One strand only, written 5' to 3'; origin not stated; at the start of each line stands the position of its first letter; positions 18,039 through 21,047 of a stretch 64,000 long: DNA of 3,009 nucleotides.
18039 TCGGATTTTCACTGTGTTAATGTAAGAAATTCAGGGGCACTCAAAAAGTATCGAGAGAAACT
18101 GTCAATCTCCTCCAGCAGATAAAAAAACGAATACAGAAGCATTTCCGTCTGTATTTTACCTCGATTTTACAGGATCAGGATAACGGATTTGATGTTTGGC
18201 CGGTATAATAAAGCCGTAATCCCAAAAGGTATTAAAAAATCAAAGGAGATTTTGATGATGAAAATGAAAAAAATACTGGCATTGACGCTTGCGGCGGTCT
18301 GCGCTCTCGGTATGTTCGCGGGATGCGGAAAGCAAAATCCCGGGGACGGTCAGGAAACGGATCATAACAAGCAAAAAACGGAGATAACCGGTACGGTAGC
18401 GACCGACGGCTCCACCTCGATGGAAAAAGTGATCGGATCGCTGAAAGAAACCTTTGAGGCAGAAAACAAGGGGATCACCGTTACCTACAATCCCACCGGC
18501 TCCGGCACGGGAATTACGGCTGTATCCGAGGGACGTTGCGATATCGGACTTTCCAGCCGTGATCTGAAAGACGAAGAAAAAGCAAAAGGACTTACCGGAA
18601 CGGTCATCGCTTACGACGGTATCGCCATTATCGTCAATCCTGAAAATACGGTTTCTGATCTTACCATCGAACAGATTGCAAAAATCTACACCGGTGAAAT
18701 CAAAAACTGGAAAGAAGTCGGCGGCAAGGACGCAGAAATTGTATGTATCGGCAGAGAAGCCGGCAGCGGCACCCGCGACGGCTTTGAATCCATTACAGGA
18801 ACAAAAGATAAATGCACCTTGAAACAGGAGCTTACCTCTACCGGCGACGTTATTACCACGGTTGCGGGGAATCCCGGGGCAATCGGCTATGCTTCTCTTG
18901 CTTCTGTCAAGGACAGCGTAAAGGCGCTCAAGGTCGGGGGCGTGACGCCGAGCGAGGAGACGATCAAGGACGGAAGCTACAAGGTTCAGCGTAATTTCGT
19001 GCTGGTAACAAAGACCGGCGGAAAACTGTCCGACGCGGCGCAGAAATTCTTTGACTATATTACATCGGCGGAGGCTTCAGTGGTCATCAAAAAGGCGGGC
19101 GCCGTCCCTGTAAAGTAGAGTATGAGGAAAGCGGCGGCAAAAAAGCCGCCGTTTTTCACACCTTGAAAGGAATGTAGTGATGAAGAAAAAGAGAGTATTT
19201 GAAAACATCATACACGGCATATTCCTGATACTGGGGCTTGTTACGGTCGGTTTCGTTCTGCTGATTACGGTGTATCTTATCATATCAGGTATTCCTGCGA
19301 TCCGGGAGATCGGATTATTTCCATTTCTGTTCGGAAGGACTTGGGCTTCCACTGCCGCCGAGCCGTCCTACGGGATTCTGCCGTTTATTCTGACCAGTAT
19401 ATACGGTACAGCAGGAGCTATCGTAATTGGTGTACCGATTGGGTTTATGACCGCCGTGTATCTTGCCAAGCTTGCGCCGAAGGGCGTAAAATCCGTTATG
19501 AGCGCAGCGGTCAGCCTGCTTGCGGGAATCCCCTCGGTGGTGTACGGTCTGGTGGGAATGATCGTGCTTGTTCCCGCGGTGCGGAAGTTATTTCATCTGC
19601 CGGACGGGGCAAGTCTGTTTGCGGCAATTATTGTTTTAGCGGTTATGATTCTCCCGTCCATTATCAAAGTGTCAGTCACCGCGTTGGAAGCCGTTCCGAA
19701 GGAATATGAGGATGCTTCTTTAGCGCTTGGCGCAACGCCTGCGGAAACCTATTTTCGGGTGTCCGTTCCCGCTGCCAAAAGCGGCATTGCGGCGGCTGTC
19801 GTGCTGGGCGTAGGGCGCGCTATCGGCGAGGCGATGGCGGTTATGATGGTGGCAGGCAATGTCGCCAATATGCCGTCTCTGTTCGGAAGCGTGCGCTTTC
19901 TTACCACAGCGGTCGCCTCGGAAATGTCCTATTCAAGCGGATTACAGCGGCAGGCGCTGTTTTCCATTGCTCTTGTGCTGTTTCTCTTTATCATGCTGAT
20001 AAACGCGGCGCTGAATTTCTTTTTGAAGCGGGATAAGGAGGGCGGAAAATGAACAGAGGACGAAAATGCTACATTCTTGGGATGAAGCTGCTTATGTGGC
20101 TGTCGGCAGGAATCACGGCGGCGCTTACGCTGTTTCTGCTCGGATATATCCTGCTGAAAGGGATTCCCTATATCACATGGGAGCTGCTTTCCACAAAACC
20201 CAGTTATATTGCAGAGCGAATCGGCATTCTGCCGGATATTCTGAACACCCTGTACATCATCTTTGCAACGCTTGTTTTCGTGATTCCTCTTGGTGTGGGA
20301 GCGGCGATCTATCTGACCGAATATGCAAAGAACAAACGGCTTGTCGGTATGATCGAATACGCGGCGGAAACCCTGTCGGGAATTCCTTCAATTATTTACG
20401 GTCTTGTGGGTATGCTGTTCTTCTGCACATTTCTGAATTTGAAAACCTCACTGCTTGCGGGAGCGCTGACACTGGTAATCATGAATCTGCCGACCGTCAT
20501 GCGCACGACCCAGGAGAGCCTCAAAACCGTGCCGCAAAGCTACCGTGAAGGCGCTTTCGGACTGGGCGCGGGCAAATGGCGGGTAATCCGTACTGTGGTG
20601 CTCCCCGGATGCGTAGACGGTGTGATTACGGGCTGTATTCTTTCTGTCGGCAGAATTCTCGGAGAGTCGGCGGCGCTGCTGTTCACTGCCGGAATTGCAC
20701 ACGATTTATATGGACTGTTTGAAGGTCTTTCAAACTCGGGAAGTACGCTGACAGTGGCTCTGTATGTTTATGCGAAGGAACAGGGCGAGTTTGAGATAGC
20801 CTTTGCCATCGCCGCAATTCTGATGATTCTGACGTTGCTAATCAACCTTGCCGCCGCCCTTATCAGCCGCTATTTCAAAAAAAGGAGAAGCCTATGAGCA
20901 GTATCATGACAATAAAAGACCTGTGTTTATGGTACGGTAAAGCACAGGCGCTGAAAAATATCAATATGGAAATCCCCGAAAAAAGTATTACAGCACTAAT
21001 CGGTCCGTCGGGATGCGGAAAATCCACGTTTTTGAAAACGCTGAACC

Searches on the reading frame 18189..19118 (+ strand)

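Call 43: search_protein_families(library=pfam, proteins=[window:18189-19118:+], max_evalue=0.001)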
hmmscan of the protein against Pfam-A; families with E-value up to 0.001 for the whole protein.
window:18189-19118:+ (309 aa): 4 families
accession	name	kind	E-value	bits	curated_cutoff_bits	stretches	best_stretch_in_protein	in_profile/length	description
PF12849.12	PBP_like_2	-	1.8e-47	162.8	27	1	63-295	5-267/267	PBP superfamily domain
PF12727.12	PBP_like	-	7.6e-14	51.8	27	1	88-247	3-161/193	PBP superfamily domain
PF13531.11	SBP_bac_11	-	3.4e-11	43.8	25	1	75-304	6-225/227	Bacterial extracellular solute-binding protein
PF01547.30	SBP_bac_1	-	2.2e-07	31.6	26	1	85-296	14-305/307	Bacterial extracellular solute-binding protein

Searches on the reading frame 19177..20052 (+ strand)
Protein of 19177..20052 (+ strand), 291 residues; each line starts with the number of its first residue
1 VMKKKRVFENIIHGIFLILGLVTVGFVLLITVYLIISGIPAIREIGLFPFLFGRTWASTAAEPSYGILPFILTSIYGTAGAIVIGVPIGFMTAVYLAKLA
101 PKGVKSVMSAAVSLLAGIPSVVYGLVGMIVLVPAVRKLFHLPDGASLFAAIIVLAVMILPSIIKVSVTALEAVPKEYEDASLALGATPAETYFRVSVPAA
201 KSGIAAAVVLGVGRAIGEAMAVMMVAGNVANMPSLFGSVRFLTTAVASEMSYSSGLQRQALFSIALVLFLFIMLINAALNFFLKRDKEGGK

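Call 43: search_protein_families(library=pfam, proteins=[window:19177-20052:+], max_evalue=0.001)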
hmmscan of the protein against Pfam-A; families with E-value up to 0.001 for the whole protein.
window:19177-20052:+ (291 aa): 1 family
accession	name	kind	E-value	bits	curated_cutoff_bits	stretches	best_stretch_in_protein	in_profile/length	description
PF00528.27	BPD_transp_1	-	9.3e-15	55.3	26.4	1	85-282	1-174/184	Binding-protein-dependent transport system inner membrane component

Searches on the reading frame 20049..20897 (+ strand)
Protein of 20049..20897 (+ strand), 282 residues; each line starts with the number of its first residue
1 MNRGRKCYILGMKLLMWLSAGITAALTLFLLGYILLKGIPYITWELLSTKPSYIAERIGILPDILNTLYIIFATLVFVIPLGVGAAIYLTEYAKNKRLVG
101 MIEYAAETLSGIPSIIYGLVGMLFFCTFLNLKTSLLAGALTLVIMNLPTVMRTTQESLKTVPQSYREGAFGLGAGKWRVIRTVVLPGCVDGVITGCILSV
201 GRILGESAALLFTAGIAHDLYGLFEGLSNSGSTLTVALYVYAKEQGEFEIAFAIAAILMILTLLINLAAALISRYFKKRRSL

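Call 43: search_protein_families(library=pfam, proteins=[window:20049-20897:+], max_evalue=0.001)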
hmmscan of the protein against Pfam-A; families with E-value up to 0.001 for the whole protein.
window:20049-20897:+ (282 aa): 2 families
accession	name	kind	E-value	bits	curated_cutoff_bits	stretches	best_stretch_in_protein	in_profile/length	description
PF00528.27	BPD_transp_1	-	1.3e-20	74.4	26.4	1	79-274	2-180/184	Binding-protein-dependent transport system inner membrane component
PF00854.27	PTR2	-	0.00042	19.8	27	1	228-269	80-121/392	POT family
